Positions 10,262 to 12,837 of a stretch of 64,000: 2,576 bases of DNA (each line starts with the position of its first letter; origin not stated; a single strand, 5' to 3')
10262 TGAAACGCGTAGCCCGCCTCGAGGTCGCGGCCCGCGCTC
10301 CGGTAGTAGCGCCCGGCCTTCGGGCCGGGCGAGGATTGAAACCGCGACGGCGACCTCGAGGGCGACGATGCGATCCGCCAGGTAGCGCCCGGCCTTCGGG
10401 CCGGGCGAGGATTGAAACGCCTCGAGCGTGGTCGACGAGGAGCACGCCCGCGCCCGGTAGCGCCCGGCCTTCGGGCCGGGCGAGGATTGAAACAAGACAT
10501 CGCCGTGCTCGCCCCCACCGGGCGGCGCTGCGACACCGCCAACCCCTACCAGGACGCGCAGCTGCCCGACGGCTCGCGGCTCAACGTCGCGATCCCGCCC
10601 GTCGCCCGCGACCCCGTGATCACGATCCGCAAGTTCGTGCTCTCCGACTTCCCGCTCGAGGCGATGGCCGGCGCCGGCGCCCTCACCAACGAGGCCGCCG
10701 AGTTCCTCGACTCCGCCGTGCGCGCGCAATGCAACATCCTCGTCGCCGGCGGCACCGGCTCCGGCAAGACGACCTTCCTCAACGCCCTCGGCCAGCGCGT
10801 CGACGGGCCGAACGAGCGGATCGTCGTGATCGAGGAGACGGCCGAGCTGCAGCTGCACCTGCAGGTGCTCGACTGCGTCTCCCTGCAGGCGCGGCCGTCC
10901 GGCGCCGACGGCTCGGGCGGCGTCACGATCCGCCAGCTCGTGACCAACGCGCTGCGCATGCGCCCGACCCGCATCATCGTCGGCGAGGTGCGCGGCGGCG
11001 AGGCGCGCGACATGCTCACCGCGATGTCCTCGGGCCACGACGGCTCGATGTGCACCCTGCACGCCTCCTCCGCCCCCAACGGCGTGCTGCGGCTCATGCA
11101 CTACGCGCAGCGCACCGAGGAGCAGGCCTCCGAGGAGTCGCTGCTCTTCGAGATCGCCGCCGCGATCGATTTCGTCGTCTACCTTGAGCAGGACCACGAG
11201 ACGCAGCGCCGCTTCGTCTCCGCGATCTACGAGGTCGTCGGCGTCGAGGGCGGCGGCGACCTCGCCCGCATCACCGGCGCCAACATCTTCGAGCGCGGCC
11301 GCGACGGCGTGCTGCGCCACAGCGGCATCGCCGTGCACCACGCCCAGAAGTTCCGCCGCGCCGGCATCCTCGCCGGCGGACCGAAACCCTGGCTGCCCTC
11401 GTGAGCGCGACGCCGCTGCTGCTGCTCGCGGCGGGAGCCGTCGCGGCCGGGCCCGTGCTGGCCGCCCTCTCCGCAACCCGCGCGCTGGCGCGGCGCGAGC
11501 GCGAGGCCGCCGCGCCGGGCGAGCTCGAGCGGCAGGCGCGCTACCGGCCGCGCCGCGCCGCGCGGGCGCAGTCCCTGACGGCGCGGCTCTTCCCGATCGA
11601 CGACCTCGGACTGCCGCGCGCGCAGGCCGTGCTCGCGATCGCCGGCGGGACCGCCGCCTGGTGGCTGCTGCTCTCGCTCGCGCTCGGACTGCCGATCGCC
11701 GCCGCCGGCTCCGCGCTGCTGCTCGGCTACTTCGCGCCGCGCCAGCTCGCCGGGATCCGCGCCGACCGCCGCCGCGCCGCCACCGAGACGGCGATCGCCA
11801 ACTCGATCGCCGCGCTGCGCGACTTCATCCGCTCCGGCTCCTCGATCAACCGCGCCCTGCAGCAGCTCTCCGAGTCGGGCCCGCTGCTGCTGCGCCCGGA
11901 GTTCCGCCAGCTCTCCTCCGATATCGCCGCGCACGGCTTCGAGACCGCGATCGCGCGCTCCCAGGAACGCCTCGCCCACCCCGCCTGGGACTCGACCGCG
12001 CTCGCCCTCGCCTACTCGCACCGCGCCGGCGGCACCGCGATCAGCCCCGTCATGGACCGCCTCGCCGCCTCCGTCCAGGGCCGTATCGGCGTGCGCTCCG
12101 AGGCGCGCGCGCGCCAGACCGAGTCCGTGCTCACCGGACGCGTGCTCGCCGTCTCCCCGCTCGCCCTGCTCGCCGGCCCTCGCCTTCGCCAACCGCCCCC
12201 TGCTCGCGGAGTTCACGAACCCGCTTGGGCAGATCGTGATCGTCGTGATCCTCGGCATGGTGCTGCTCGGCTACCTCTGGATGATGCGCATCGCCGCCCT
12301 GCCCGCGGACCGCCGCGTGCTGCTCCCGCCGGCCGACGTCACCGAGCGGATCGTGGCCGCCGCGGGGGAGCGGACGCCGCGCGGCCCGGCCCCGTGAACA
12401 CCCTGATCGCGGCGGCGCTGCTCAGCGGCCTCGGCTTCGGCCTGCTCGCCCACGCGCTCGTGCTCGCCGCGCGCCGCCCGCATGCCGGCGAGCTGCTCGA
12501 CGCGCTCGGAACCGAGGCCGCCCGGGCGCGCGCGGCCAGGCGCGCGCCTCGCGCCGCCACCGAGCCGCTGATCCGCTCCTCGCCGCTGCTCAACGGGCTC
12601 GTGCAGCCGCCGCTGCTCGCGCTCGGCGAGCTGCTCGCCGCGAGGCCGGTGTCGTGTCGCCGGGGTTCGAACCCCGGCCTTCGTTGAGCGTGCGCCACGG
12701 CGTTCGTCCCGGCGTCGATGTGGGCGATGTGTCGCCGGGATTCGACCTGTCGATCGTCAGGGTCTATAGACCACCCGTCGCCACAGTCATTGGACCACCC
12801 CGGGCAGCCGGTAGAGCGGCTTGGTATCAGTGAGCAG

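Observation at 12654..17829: The hairpin elements sit at nearly every gene-fragment breakpoint of the decay zone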

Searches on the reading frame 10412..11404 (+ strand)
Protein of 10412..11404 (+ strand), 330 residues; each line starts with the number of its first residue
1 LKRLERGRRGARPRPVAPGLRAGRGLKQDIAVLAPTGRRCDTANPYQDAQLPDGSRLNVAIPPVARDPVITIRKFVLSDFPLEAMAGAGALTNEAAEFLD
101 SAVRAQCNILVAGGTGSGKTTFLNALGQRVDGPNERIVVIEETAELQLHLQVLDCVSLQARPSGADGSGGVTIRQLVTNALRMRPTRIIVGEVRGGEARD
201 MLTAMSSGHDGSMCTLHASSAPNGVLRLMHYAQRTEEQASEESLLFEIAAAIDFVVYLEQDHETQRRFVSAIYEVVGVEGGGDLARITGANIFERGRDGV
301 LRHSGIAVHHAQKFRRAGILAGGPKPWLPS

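Call 8: search_protein_families(library=ncbifam, proteins=[window:10412-11404:+], max_evalue=0.001)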
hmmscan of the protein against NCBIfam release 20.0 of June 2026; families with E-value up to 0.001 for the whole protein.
window:10412-11404:+ (330 aa): 17 families
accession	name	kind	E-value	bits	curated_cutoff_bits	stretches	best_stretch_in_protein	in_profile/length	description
TIGR03819.1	heli_sec_ATPase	hypoth_equivalog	7.2e-63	212.8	373.15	1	33-271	104-337/340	TadA family conjugal transfer-associated ATPase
TIGR02782.1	TrbB_P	equivalog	1.1e-51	175.9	304.55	1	37-280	66-298/303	P-type conjugative transfer ATPase TrbB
NF010469.0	PRK13894.1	subfamily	5.3e-47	160.7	508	1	37-281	79-313/320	conjugal transfer ATPase TrbB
TIGR02788.1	VirB11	equivalog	4.8e-46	157.2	249.95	2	93-269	131-303/308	P-type DNA transfer ATPase VirB11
NF010407.0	PRK13833.1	subfamily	3.4e-37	128.6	499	1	41-278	78-303/323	conjugal transfer protein TrbB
NF010475.0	PRK13900.1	equivalog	2.7e-34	118.7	389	1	95-273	149-323/333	type IV secretion system ATPase VirB11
NF058587.1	archaellum_moto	equivalog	8e-32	110.7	550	1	41-228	208-393/527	archaellum flagellar ATPase motor FlaI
NF010425.0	PRK13851.1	equivalog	1.3e-28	99.9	461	1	96-262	152-316/344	type IV secretion system protein VirB11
NF053672.1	bindosome_BasE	exception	1.3e-25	90.1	1000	1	36-231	198-391/512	bindosome assembly system ATPase subunit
NF041000.1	ATPase_ComGA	equivalog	3.8e-13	49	300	1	92-237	113-251/267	competence type IV pilus ATPase ComGA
TIGR01420.1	pilT_fam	subfamily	6e-12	45.4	319.1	1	103-244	119-255/343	PilT/PilU family type 4a pilus ATPase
TIGR02533.1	type_II_gspE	equivalog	5e-10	38.6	630.25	1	93-230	229-358/486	type II secretion system ATPase GspE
NF007755.0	PRK10436.1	equivalog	1.7e-09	36.8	617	1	92-230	205-334/465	type II secretion system protein GspE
TIGR02538.1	type_IV_pilB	equivalog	3e-09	36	675.65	1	93-230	303-431/564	type IV-A pilus assembly ATPase PilB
TIGR02525.1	plasmid_TraJ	equivalog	1.9e-08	33.7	368.3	1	98-256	141-293/372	plasmid transfer ATPase TraJ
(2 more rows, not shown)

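Call 49: find_homologous_proteins(query=window:10496-11401:+, max_evalue=1e-40)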
Query window:10496-11401:+ (302 aa): 7809 proteins with E <= 1e-40 among 8000 candidates; the best 120 are listed.
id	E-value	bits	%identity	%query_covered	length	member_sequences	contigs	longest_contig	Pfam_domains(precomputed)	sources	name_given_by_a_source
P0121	5.2e-193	658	100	99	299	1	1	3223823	PF00437.27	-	-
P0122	6.1e-95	336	57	98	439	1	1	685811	PF00437.27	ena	-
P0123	1.2e-79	286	54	94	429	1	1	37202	PF00437.27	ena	-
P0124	1.7e-79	285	53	93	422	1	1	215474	PF00437.27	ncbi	-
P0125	5.1e-79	284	53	95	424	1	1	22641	PF00437.27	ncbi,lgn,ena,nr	ncbi:MAG: type II secretion system protein E [Chloroflexi bacterium HGW-Chloroflexi-9]|nr:MAG: type 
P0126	1.2e-78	283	54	94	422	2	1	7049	PF00437.27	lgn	-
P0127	1.9e-78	282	48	99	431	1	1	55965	PF00437.27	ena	-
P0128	2.0e-78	282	53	94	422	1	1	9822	PF00437.27,PF01580.25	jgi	jgi:pilus assembly protein CpaF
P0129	2.8e-78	281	51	98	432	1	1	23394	PF00437.27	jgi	jgi:pilus assembly protein CpaF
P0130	5.1e-78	281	47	98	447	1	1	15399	PF00437.27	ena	-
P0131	9.7e-78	280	53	97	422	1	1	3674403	PF00437.27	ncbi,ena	-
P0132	1.2e-77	279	51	98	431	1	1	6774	PF00437.27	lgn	-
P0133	1.4e-77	279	49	98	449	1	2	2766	PF00437.27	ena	-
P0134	3.3e-77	278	54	94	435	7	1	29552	PF00437.27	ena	-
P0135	3.3e-77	278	49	96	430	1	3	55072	PF00437.27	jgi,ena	-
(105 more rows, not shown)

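Call 52: search_solved_structures(query=window:10412-11404:+, show_alignments=2, max_evalue=1e-10)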
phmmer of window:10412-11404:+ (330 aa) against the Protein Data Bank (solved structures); distinct sequences matched with E-value up to 1e-10: 9.
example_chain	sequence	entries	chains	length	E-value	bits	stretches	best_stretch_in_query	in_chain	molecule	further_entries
8rkd_E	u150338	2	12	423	3.4e-55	190.9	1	32-281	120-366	Pilus assembly ATPase CpaF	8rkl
8rjf_A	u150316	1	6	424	3.4e-55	190.9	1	32-281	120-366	Pilus assembly ATPase CpaF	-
9e24_A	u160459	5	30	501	5.1e-55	190.3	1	32-281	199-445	CpaF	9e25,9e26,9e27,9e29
2oap_1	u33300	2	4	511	1.4e-25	93.6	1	35-229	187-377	Type II secretion system protein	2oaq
2gza_A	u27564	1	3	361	6.3e-22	81.6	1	93-272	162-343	Type IV secretion system protein VirB11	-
1g6o_A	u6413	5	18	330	7.5e-22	81.3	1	43-262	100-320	CAG-ALPHA | virB11 homolog | Cag-alfa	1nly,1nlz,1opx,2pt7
6bge_A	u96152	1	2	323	7.6e-22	81.3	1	43-261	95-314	VirB11-like protein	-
4ii7_A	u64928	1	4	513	1.9e-21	80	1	42-232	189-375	FlaI ATPase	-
4ihq_A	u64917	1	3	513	1.3e-20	77.3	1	42-232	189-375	FlaI ATPase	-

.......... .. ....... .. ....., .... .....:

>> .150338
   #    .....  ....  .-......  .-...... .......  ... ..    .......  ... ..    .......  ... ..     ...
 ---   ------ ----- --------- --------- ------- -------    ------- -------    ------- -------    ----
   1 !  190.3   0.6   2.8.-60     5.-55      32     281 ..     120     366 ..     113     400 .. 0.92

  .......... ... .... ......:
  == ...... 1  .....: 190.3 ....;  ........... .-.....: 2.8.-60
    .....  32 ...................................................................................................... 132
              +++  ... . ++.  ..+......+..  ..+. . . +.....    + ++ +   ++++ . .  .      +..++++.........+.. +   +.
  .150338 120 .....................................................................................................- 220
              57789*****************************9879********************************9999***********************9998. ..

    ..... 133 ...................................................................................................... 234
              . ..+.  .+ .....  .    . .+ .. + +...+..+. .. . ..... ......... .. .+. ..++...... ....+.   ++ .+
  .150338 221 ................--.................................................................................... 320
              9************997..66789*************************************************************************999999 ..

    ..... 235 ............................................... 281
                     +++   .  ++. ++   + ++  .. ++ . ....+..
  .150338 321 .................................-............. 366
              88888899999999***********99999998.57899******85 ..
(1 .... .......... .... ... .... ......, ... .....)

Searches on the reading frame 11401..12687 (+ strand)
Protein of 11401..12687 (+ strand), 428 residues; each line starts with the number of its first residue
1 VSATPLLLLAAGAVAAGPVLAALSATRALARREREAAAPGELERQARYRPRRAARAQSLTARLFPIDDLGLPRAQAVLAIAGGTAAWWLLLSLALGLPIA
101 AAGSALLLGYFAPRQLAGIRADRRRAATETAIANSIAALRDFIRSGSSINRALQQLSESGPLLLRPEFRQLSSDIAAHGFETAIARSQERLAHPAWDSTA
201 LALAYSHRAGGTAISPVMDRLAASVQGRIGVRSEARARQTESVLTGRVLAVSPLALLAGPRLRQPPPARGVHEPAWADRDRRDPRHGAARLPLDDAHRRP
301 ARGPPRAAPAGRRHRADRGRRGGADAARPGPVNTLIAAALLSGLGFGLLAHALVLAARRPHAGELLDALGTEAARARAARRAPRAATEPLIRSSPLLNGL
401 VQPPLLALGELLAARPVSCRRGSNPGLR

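Call 8: search_protein_families(library=ncbifam, proteins=[window:11401-12687:+], max_evalue=0.001)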
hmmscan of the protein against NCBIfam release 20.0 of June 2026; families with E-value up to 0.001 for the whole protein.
window:11401-12687:+ (428 aa): 0 families

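Call 28: search_protein_families(library=pfam, proteins=[window:11401-12687:+], max_evalue=0.01)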
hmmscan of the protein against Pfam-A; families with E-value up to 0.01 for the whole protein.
window:11401-12687:+ (428 aa): 1 family
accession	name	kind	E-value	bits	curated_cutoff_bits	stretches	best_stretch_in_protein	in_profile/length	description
PF00482.28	T2SSF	-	2.6e-06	27.9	25.2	1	141-258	7-121/125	Type II secretion system (T2SS), protein F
